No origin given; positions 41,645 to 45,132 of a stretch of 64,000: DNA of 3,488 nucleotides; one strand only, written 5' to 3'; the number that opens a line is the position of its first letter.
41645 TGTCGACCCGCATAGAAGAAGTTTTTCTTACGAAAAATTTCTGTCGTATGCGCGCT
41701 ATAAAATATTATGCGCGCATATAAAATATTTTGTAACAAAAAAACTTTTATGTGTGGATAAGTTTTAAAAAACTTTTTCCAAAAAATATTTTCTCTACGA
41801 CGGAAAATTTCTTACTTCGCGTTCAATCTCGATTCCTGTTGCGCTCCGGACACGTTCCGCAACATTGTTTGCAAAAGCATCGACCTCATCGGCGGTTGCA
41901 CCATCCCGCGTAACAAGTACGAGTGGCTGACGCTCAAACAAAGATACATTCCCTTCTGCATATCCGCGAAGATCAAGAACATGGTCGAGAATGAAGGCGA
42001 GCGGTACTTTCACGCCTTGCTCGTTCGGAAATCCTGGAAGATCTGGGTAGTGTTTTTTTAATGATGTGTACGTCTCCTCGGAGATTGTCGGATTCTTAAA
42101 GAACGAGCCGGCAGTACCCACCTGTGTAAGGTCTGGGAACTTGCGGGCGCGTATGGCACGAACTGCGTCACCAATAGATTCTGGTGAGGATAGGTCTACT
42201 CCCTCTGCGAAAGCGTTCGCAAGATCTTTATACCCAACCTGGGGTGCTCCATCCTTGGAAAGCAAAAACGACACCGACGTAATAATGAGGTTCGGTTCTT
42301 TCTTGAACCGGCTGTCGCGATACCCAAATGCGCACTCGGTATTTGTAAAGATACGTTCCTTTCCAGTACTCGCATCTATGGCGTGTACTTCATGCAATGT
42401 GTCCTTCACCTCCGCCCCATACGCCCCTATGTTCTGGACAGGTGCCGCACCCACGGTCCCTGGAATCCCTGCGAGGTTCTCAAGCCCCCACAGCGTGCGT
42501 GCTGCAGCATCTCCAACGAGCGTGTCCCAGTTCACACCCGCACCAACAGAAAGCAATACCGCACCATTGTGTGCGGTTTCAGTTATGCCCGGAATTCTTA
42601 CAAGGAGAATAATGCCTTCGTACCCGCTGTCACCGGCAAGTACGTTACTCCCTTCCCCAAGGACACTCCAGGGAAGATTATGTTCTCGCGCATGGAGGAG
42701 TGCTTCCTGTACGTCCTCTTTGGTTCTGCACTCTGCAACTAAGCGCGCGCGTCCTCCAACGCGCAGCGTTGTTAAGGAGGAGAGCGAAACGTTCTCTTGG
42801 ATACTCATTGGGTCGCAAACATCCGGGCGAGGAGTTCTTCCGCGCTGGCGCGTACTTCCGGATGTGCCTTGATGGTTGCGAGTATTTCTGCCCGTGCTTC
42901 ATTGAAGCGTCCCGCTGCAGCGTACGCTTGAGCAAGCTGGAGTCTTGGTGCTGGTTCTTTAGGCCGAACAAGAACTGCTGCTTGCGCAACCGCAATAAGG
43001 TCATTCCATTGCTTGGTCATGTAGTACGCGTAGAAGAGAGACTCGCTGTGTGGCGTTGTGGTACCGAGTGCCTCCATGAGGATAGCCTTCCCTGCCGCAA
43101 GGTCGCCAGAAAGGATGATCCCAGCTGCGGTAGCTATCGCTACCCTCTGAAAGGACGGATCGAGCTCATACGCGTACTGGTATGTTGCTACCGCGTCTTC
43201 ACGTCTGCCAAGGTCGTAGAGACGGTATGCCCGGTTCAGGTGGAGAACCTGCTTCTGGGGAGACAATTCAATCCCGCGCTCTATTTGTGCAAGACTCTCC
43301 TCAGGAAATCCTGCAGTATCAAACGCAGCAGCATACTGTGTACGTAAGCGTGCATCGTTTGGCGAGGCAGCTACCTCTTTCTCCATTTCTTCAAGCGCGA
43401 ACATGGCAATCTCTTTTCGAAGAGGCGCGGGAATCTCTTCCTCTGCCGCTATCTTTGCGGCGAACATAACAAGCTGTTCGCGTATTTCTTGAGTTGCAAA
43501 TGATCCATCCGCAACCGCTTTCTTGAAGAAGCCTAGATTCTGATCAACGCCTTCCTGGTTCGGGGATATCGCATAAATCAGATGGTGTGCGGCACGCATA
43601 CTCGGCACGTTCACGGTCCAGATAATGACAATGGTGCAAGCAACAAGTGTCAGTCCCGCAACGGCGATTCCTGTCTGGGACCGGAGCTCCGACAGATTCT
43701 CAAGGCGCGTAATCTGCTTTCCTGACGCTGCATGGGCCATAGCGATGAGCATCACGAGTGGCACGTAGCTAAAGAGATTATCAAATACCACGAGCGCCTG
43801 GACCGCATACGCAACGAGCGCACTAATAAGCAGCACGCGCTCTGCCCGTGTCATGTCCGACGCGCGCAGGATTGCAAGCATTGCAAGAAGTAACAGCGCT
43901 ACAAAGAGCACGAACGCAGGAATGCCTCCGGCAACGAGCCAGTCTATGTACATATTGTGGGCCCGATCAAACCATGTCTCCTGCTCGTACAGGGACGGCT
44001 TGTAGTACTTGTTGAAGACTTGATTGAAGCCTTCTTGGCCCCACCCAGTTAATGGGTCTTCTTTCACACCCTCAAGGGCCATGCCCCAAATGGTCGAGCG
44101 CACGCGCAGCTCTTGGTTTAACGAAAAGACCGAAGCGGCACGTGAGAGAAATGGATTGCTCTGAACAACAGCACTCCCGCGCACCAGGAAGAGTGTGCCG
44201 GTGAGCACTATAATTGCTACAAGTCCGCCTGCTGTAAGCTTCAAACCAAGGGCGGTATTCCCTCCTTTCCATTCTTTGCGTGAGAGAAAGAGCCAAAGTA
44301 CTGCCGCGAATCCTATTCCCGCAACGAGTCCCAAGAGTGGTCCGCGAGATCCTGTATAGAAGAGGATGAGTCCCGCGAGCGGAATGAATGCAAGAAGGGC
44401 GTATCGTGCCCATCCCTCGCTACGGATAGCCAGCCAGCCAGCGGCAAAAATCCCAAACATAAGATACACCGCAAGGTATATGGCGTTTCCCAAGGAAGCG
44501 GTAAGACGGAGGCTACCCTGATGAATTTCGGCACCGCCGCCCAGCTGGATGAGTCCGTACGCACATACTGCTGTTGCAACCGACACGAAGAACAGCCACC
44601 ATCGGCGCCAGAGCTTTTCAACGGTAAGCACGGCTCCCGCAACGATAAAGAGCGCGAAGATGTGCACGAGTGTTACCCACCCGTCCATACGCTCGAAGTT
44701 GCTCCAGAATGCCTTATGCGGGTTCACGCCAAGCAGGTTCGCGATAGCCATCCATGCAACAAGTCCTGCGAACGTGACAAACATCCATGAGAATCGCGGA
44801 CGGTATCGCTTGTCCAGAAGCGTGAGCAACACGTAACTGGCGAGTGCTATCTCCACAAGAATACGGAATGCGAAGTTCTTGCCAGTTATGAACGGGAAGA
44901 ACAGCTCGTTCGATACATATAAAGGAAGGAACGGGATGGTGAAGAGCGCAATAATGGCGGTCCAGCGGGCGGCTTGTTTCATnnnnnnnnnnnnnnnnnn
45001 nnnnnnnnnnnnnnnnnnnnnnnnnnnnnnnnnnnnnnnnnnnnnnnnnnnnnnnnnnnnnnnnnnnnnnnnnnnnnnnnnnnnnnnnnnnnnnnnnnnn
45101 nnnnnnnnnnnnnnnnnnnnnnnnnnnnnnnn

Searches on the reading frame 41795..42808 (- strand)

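Call 59: search_protein_families(library=pfam, proteins=[window:41795-42808:-], max_evalue=0.00001)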
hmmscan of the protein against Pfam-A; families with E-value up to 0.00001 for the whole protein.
window:41795-42808:- (337 aa): 2 families
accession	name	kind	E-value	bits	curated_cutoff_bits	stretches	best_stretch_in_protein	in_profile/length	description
PF01565.28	FAD_binding_4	-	6.8e-24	84.6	26.4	1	22-150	2-134/139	FAD binding domain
PF02873.21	MurB_C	-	4.4e-15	56.1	27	1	212-333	2-97/99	UDP-N-acetylenolpyruvoylglucosamine reductase, C-terminal domain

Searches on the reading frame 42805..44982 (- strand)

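Call 59: search_protein_families(library=pfam, proteins=[window:42805-44982:-], max_evalue=0.00001)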
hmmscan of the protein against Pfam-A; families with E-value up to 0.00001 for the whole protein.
window:42805-44982:- (725 aa): 3 families
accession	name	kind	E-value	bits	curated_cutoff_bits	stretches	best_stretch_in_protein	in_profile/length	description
PF04932.20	Wzy_C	-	8.2e-20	71.5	31.7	1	202-361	5-149/149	O-Antigen ligase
PF14559.12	TPR_19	-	3e-06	27.9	25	0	665-720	13-67/68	Tetratricopeptide repeat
PF07719.23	TPR_2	-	5.7e-06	26.5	27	0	581-610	4-33/34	Tetratricopeptide repeat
